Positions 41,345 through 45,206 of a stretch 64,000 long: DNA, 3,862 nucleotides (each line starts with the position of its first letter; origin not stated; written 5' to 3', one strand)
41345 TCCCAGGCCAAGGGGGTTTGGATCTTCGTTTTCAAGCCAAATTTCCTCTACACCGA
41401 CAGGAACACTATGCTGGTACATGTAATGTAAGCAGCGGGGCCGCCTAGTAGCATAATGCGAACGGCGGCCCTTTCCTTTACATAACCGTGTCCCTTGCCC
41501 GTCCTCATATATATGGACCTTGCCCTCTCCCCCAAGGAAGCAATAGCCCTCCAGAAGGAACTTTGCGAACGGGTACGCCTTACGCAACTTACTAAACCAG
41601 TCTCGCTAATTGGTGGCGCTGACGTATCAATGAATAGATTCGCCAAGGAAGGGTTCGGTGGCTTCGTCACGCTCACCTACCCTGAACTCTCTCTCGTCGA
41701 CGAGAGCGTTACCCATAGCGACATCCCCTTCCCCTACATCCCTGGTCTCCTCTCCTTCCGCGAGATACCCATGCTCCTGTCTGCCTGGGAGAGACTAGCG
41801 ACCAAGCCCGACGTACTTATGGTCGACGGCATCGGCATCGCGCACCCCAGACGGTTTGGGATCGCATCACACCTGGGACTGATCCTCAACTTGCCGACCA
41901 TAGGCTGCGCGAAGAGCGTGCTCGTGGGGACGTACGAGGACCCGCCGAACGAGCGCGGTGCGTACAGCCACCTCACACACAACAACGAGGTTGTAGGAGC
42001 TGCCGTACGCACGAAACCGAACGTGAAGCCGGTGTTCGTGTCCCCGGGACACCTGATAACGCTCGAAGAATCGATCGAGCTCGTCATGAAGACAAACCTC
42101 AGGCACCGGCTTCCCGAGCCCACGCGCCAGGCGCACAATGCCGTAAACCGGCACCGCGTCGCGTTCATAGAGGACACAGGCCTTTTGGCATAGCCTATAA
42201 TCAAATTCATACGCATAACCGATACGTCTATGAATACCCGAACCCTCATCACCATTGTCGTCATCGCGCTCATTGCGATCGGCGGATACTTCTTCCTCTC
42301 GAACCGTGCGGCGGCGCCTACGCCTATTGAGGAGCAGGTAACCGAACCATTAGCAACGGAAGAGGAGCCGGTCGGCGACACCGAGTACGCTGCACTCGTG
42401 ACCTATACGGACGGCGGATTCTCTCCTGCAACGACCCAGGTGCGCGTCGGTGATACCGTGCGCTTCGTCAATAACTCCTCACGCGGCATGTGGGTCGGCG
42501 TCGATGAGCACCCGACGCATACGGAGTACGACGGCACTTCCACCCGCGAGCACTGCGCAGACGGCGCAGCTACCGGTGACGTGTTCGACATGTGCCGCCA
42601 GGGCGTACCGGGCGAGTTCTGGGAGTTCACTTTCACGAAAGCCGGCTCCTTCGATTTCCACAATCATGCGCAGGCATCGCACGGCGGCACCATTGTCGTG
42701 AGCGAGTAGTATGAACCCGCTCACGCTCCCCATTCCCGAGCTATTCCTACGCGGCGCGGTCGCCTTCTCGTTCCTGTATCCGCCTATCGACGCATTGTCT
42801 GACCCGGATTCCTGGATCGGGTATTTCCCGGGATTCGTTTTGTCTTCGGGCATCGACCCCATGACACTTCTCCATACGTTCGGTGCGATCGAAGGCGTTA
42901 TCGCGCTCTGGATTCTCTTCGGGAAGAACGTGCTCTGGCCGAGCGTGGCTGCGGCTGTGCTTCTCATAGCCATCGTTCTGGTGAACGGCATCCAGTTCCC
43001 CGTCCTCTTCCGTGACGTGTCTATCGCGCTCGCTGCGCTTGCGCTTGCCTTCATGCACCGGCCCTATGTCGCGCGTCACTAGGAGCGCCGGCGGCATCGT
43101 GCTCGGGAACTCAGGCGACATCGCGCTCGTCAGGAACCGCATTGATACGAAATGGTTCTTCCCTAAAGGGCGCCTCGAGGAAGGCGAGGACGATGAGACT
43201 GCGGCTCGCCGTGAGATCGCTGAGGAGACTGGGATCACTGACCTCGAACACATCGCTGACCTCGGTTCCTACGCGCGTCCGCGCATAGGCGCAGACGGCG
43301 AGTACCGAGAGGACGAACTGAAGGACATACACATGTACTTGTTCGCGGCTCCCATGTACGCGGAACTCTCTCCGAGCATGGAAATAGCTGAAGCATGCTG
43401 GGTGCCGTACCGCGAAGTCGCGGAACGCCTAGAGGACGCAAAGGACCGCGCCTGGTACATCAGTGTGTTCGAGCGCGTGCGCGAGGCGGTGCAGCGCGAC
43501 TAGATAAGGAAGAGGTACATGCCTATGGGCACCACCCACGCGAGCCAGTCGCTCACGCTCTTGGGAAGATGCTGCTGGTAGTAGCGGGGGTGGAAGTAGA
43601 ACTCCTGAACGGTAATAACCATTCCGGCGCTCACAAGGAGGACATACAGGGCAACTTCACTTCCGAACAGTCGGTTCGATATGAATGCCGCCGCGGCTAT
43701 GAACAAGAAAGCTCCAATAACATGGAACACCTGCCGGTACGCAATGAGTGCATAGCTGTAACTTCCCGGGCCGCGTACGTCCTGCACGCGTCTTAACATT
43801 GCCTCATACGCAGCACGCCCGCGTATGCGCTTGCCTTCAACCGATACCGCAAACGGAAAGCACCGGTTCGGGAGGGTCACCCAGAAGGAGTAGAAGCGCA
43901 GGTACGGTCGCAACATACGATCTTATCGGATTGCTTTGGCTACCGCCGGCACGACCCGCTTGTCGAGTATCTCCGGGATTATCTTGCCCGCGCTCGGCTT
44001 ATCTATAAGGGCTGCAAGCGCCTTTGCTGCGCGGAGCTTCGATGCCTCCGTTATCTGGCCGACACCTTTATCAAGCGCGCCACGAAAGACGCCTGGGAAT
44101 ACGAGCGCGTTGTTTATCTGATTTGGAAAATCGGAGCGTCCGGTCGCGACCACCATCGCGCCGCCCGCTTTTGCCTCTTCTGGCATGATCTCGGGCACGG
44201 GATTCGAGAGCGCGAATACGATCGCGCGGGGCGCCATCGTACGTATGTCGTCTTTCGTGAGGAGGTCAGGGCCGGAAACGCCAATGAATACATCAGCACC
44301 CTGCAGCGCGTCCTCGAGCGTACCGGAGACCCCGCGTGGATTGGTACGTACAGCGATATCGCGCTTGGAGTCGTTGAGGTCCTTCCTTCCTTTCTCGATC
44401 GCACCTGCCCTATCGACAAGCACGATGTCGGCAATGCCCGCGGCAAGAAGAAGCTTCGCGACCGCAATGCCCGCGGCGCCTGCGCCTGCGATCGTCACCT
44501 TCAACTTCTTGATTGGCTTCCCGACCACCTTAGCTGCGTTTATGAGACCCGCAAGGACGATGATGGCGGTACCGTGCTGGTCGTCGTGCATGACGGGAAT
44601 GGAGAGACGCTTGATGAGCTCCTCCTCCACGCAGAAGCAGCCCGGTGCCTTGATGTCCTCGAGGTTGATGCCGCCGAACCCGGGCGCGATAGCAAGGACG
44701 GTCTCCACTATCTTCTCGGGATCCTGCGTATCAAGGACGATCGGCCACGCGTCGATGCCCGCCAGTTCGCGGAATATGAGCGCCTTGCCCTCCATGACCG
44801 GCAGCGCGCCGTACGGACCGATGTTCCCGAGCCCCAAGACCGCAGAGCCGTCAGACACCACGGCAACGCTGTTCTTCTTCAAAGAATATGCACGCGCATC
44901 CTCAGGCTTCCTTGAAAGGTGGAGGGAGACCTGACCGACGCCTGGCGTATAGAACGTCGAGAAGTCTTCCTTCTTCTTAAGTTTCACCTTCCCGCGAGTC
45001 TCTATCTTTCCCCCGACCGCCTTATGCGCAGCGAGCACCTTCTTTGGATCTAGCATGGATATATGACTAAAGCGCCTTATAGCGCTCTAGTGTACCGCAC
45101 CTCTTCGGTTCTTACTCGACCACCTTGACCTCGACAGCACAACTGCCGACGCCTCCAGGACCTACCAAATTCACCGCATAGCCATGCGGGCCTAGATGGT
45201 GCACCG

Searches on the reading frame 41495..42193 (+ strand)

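Call 46: search_protein_families(library=pfam, proteins=[window:41495-42193:+], max_evalue=0.001)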
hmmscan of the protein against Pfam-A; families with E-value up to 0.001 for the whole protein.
window:41495-42193:+ (232 aa): 1 family
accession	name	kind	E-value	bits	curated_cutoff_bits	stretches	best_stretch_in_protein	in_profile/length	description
PF04493.20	Endonuclease_5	-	1.3e-73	247.3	23.4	1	22-214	2-197/198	Endonuclease V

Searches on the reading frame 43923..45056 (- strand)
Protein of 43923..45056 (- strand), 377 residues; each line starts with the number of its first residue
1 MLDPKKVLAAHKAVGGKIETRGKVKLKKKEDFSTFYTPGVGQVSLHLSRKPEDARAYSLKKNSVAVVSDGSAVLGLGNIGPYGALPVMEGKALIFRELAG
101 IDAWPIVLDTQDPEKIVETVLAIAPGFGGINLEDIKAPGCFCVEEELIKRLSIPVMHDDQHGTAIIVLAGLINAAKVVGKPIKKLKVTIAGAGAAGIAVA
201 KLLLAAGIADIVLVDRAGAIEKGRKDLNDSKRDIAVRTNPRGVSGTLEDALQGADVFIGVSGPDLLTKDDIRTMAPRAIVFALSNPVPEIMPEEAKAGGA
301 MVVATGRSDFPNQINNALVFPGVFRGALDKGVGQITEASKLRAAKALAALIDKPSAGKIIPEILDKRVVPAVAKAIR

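Call 46: search_protein_families(library=pfam, proteins=[window:43923-45056:-], max_evalue=0.001)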
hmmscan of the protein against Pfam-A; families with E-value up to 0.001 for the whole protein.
window:43923-45056:- (377 aa): 4 families
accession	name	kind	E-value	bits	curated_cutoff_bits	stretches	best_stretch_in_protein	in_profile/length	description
PF00390.24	malic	-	1.1e-25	90.9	23.1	1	17-147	3-181/182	Malic enzyme, N-terminal domain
PF03949.21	Malic_M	-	7e-24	85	23.5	1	162-366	3-242/258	Malic enzyme, NAD binding domain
PF00899.27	ThiF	-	3.2e-05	23.7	28.1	1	180-216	16-52/238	ThiF family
PF00056.29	Ldh_1_N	-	0.00022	21.7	27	0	186-262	2-78/141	lactate/malate dehydrogenase, NAD binding domain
